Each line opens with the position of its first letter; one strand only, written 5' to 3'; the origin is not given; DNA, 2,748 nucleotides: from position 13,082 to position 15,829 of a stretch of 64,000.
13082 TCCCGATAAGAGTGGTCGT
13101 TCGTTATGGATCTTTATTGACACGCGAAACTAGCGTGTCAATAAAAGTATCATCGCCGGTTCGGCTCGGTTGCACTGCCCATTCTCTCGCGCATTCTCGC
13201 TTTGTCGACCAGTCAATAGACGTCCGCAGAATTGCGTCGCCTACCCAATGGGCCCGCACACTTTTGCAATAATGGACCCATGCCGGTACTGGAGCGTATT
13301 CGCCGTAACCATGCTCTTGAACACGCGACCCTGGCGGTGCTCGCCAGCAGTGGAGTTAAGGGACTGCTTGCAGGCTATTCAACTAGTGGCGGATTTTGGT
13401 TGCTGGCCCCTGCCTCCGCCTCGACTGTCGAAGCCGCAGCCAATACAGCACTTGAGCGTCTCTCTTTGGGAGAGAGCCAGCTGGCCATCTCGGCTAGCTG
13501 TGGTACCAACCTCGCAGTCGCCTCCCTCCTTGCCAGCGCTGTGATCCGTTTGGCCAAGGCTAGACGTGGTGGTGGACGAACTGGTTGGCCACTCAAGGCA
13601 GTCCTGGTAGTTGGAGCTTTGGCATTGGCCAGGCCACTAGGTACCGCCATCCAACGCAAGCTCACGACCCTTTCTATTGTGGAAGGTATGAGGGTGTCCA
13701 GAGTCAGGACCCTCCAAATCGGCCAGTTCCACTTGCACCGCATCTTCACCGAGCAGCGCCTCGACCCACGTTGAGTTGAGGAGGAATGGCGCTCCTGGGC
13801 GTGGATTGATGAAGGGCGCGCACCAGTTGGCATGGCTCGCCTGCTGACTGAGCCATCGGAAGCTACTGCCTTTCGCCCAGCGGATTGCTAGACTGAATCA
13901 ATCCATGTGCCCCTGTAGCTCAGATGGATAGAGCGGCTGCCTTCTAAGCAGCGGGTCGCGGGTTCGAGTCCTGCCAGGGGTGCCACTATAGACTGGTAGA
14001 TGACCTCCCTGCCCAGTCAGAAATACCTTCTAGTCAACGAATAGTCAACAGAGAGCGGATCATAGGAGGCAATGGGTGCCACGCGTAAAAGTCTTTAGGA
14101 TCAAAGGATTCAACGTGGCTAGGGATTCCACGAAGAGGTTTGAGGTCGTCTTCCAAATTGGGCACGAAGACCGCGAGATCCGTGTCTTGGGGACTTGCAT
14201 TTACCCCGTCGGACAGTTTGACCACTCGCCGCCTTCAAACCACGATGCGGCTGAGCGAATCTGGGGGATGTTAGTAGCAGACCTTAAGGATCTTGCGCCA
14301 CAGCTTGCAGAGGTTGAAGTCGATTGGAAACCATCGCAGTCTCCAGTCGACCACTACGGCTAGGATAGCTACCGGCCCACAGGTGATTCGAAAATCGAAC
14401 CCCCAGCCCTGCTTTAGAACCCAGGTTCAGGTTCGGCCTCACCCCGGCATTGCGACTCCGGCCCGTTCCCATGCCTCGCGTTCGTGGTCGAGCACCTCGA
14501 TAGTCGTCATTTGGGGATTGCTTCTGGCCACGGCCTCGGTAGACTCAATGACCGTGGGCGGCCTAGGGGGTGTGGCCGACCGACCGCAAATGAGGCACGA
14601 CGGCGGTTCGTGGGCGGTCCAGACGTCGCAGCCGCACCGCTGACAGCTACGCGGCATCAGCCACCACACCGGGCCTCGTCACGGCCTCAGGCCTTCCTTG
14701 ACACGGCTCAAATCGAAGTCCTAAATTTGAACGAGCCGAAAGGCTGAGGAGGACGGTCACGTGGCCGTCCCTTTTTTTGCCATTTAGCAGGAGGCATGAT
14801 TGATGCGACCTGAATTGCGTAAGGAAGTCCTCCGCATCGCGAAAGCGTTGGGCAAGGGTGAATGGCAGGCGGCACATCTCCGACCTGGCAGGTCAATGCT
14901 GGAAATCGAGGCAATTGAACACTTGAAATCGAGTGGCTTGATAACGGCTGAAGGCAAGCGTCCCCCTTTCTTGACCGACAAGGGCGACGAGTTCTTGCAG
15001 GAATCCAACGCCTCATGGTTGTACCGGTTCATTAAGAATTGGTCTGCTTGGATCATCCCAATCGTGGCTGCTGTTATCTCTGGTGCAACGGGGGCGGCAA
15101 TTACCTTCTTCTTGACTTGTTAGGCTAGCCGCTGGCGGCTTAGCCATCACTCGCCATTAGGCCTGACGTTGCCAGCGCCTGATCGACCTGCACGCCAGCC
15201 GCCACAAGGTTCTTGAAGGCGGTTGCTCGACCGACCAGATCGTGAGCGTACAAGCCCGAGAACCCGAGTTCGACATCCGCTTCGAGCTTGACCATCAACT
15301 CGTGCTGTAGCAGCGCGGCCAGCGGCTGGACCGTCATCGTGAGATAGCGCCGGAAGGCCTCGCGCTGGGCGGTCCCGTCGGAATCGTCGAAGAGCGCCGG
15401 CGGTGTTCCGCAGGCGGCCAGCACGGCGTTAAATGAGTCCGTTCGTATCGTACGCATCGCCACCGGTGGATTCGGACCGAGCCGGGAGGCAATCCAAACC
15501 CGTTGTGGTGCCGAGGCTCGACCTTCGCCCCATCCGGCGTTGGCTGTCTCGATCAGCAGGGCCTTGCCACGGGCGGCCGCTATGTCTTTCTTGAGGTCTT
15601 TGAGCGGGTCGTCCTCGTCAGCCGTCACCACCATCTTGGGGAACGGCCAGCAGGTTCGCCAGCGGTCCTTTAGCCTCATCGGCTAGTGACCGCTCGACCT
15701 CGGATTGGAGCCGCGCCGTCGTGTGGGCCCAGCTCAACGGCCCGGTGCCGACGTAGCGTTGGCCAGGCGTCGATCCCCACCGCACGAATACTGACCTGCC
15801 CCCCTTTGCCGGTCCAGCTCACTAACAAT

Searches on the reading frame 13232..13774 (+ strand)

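Call 39: search_protein_families(library=pfam, proteins=[window:13232-13774:+], max_evalue=0.01)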
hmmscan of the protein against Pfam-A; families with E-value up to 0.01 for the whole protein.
window:13232-13774:+ (180 aa): 1 family
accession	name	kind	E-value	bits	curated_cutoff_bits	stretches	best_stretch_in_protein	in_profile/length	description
PF19928.4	DUF6391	-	8.3e-34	117.1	33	1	22-158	1-134/134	Domain of unknown function (DUF6391)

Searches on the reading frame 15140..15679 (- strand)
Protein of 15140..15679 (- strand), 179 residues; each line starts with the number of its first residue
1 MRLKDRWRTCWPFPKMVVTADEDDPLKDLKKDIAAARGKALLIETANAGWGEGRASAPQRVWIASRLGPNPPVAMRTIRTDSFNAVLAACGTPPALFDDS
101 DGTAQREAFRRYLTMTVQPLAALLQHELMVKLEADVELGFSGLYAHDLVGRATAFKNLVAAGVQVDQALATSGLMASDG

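Call 39: search_protein_families(library=pfam, proteins=[window:15140-15679:-], max_evalue=0.01)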
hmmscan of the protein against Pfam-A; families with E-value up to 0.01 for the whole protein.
window:15140-15679:- (179 aa): 1 family
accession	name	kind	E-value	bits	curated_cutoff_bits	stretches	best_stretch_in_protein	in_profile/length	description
PF04860.17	Phage_portal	-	3.3e-05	23.7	39.1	1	79-163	220-310/321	Phage portal protein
